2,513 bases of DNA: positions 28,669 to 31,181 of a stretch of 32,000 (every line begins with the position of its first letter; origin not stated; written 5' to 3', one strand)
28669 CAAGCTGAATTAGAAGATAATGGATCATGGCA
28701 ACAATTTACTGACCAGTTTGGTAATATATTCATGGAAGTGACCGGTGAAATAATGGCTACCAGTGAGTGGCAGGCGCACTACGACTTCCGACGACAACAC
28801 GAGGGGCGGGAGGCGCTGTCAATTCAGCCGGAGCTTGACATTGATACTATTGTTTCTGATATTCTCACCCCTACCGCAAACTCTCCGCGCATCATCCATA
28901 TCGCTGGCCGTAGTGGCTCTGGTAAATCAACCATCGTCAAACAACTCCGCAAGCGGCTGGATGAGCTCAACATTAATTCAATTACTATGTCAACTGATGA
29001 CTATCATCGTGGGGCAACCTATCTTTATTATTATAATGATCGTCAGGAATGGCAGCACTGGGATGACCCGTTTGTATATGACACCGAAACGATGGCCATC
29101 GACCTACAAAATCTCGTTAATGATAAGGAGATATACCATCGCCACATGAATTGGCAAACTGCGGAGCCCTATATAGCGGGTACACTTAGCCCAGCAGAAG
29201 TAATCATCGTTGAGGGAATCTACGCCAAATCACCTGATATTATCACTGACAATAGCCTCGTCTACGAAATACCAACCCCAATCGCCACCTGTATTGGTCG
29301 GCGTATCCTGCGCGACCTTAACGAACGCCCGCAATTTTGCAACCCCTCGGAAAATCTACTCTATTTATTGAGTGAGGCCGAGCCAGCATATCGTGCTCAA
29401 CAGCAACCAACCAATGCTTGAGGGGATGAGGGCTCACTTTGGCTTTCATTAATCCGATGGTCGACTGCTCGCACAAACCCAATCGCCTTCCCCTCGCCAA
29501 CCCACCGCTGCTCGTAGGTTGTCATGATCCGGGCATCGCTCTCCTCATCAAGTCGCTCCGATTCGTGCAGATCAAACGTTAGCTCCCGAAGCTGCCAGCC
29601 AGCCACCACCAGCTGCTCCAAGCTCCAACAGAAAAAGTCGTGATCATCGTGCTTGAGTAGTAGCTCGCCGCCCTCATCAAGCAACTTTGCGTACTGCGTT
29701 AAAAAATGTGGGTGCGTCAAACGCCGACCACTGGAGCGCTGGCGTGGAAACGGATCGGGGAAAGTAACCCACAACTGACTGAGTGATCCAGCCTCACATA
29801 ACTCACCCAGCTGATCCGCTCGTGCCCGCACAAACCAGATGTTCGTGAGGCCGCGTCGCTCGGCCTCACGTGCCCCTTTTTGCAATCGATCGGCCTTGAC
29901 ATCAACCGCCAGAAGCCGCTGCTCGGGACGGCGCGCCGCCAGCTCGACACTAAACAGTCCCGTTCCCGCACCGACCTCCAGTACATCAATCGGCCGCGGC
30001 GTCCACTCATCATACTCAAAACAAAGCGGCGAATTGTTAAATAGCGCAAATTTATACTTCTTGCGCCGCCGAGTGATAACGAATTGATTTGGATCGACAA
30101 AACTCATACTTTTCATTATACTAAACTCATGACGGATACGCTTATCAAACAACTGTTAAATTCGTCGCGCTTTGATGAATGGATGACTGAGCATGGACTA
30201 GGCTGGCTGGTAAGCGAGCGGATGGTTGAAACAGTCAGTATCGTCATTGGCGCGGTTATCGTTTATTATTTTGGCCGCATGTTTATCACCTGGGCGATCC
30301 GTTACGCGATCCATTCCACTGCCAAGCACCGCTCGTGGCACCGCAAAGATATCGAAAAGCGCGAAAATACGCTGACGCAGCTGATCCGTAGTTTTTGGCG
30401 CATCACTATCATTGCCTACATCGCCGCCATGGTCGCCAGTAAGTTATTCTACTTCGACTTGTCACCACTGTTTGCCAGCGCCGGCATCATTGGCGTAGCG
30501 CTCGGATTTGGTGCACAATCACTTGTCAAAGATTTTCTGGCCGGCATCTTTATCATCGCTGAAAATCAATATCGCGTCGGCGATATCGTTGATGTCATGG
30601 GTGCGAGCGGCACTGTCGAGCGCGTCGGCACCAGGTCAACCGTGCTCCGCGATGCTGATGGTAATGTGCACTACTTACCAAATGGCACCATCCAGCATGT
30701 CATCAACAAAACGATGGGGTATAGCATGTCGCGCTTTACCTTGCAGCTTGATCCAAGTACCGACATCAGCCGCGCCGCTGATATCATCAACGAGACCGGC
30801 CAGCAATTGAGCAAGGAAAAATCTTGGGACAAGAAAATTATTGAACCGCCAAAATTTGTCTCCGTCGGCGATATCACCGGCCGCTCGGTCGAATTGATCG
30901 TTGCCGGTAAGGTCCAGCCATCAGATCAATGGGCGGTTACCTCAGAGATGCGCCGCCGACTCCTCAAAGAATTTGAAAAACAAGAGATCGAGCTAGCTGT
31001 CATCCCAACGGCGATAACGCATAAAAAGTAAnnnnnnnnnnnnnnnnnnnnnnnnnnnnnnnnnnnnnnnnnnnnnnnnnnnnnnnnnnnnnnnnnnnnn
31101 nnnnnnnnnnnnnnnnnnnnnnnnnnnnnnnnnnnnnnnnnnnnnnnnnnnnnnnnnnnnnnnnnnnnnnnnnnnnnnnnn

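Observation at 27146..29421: Divergent module: wHTH-degenerate-Nudix regulator (reverse of the NrtR domain order) plus MazG, facing a CYTH-uridine-kinase fusion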

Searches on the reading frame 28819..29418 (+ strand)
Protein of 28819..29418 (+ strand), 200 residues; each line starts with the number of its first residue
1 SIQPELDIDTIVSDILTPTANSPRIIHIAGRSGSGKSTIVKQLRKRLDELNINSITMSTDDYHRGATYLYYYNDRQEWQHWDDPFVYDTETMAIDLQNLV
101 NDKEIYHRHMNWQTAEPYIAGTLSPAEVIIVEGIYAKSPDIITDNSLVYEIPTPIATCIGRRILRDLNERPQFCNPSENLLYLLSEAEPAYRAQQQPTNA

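Call 69: search_solved_structures(query=window:28819-29418:+, max_evalue=0.01, show_alignments=3)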
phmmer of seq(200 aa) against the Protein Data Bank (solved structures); distinct sequences matched with E-value up to 0.01: 12.
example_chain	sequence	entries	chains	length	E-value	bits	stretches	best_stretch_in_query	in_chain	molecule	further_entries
1udw_A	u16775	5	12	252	4.2e-07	32.9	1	16-174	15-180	Uridine-cytidine kinase 2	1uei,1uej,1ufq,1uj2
6pwz_A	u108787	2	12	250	4.2e-07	32.9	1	16-174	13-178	Uridine-cytidine kinase 2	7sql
6n53_A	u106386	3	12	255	4.3e-07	32.9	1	16-174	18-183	Uridine-cytidine kinase 2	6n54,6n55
1xrj_A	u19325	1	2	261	4.7e-07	32.8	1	16-174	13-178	Uridine-cytidine kinase 2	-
9y3v_K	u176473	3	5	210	6.1e-06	29.1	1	23-176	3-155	Uridine kinase P10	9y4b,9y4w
2jeo_A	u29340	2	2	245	2.6e-05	27.1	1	22-169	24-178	URIDINE-CYTIDINE KINASE 1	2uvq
9sgf_A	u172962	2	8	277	3.6e-05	26.6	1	22-169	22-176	Uridine-cytidine kinase 1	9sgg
6c2u_A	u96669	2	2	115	0.00026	23.8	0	24-66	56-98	phosphate-loop protein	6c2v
7z66_AAAA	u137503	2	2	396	0.003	20.3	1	25-197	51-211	Inorganic pyrophosphatase TTM1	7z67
3w8r_A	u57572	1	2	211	0.0041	19.9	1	20-172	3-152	Uridine kinase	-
9qkn_A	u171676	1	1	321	0.0054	19.5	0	20-170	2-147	Uridine kinase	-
3asy_A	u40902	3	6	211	0.0056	19.5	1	20-172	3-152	Uridine kinase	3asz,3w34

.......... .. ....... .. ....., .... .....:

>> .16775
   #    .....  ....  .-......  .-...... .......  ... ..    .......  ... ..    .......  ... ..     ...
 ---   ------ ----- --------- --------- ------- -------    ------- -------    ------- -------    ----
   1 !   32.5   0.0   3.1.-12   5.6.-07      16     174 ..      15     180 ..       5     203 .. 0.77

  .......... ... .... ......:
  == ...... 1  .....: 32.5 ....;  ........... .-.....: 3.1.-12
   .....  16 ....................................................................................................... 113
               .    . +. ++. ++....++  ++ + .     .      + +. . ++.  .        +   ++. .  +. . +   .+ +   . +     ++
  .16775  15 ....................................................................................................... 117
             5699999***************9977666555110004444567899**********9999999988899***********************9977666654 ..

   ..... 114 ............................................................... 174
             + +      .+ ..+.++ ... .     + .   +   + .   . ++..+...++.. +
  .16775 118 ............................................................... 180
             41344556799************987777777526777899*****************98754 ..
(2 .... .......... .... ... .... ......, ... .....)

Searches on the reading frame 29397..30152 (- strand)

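Call 3: search_protein_families(library=pfam, proteins=[window:29397-30152:-], max_evalue=0.1)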
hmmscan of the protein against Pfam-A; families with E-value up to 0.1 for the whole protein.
window:29397-30152:- (251 aa): 10 families
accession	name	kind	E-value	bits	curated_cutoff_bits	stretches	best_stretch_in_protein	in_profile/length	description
PF02390.23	Methyltransf_4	-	3.1e-31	108.6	24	1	57-224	5-170/173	Putative methyltransferase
PF13649.12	Methyltransf_25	-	2.6e-08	34.9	27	1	57-116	1-59/97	Methyltransferase domain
PF24675.1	NpmA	-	4.8e-07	29.7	60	1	57-118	27-92/214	16S rRNA (adenine(1408)-N(1))-methyltransferase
PF13847.12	Methyltransf_31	-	8.2e-07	29.2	27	1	56-118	6-69/145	Methyltransferase domain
PF08242.18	Methyltransf_12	-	2.9e-06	28.4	30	1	58-117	1-60/98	Methyltransferase domain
PF05175.20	MTS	-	2.1e-05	24.6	23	1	56-166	34-138/170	Methyltransferase small domain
PF13489.12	Methyltransf_23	-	0.00045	20.4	27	1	50-173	19-123/164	Methyltransferase domain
PF01209.24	Ubie_methyltran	-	0.0016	18.3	20.1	1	53-117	47-112/233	ubiE/COQ5 methyltransferase family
PF08241.18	Methyltransf_11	-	0.0019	19.2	21.2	1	58-115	1-54/95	Methyltransferase domain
PF01728.25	FtsJ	-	0.031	14.6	24.1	1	56-92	24-59/181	FtsJ-like methyltransferase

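Call 4: search_protein_families(library=ncbifam, proteins=[window:29397-30152:-], max_evalue=0.1)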
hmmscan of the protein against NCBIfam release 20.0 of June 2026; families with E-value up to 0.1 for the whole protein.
window:29397-30152:- (251 aa): 32 families (the best 25 are shown)
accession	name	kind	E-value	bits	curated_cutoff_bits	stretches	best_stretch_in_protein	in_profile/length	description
NF001080.0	PRK00121.2-2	equivalog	7.8e-41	139.7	132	1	57-229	50-220/224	tRNA (guanosine(46)-N7)-methyltransferase TrmB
TIGR00091.1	TIGR00091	equivalog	3e-29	101.8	112.65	1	57-220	20-181/194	tRNA (guanosine(46)-N7)-methyltransferase TrmB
NF010719.0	PRK14121.1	equivalog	5.2e-16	58.6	402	1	56-240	125-297/396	tRNA (guanosine(46)-N7)-methyltransferase TrmB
NF000363.1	self_KamB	exception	2.1e-06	27.4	350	1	57-125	28-101/216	16S rRNA (adenine(1408)-N(1))-methyltransferase KamB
NF002421.0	PRK01544.1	equivalog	2.1e-06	26.8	567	1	57-225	351-513/524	bifunctional peptide chain release factor N(5)-glutamine methyltransferase PrmC/tRNA (guanosine(46)-N7)-methyltransferase TrmB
TIGR02469.1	CbiT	equivalog_domain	3e-06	27.5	78.3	1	57-113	23-79/124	precorrin-6Y C5,15-methyltransferase (decarboxylating) subunit CbiT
NF043040.1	corrin_prot_MT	hypoth_equivalog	2.4e-05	23.9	180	1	56-126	44-113/216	corrinoid protein-associated methyltransferase CpaM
TIGR02072.1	BioC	equivalog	3e-05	24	184.95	1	52-106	33-82/244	malonyl-ACP O-methyltransferase BioC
TIGR03534.1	RF_mod_PrmC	equivalog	5.8e-05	22.7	199.1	1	54-110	89-145/253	peptide chain release factor N(5)-glutamine methyltransferase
NF006138.0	PRK08287.1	equivalog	0.00022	21.1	210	1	57-112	35-90/189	decarboxylating cobalt-precorrin-6B (C(15))-methyltransferase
TIGR00479.1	rumA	equivalog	0.00023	20.2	183.55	1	57-114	297-352/432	23S rRNA (uracil(1939)-C(5))-methyltransferase RlmD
NF011529.0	PRK14968.1-3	equivalog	0.00059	19.3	162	1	56-109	37-88/198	putative methyltransferase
NF005640.0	PRK07402.1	equivalog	0.0029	17.2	219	1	58-113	48-103/200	precorrin-6Y C5,15-methyltransferase subunit CbiT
TIGR01983.1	UbiG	equivalog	0.0032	16.8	102.95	1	53-115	49-109/228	bifunctional 2-polyprenyl-6-hydroxyphenol methylase/3-demethylubiquinol 3-O-methyltransferase UbiG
TIGR04290.1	meth_Rta_06860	hypoth_equivalog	0.0041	16.6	300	1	56-117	52-111/226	TIGR04290 family methyltransferase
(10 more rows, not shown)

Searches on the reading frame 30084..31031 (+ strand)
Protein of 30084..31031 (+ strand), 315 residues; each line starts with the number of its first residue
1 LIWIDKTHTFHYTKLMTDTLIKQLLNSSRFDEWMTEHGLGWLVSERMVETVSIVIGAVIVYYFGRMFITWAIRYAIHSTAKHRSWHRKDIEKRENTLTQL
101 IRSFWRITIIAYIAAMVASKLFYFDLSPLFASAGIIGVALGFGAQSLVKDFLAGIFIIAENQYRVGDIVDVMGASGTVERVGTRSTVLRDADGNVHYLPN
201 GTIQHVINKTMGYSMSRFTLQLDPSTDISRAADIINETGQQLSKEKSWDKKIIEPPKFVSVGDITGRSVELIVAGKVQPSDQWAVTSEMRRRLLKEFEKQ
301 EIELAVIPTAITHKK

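Call 3: search_protein_families(library=pfam, proteins=[window:30084-31031:+], max_evalue=0.1)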
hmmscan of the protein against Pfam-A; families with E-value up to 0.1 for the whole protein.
window:30084-31031:+ (315 aa): 5 families
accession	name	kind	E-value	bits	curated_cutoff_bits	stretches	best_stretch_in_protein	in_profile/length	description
PF00924.24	MS_channel_2nd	-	3.6e-18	65.9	20.2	1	147-208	2-65/68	Mechanosensitive ion channel, beta-domain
PF21088.3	MS_channel_1st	-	1.2e-06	28.8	23.1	1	111-145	8-42/42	Mechanosensitive ion channel, transmembrane helices 2/3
PF21082.3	MS_channel_3rd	-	1.3e-05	25.9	21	1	218-304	3-88/88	Mechanosensitive ion channel MscS, C-terminal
PF09335.16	VTT_dom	-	0.0099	16.8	33.9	1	49-143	23-121/123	VTT domain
PF22639.1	Gp18_dom_I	-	0.086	13.3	27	0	161-205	13-57/93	Tail sheath protein Gp18-like domain I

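Call 4: search_protein_families(library=ncbifam, proteins=[window:30084-31031:+], max_evalue=0.1)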
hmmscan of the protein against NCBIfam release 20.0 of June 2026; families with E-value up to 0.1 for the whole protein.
window:30084-31031:+ (315 aa): 6 families
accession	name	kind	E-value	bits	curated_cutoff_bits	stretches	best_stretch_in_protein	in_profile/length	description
NF047601.1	MscSThanab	equivalog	2.1e-45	155.4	500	1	48-308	22-271/280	small-conductance mechanosensitive channel MscS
NF008542.0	PRK11465.1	equivalog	7.7e-33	113.7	596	1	33-305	446-716/741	mechanosensitive channel protein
NF007662.0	PRK10334.1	subfamily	1.1e-13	51.1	321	1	78-305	49-269/286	small-conductance mechanosensitive channel MscS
NF008438.0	PRK11281.1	equivalog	6.4e-12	44.1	991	1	136-234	912-1014/1113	mechanosensitive channel MscK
NF008180.0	PRK10929.1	equivalog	2.6e-11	42.1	809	1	112-227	885-1002/1109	miniconductance mechanosensitive channel MscM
NF047602.1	MscsSHelicob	equivalog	2.6e-10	40.2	400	1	87-304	35-249/260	small-conductance mechanosensitive channel MscS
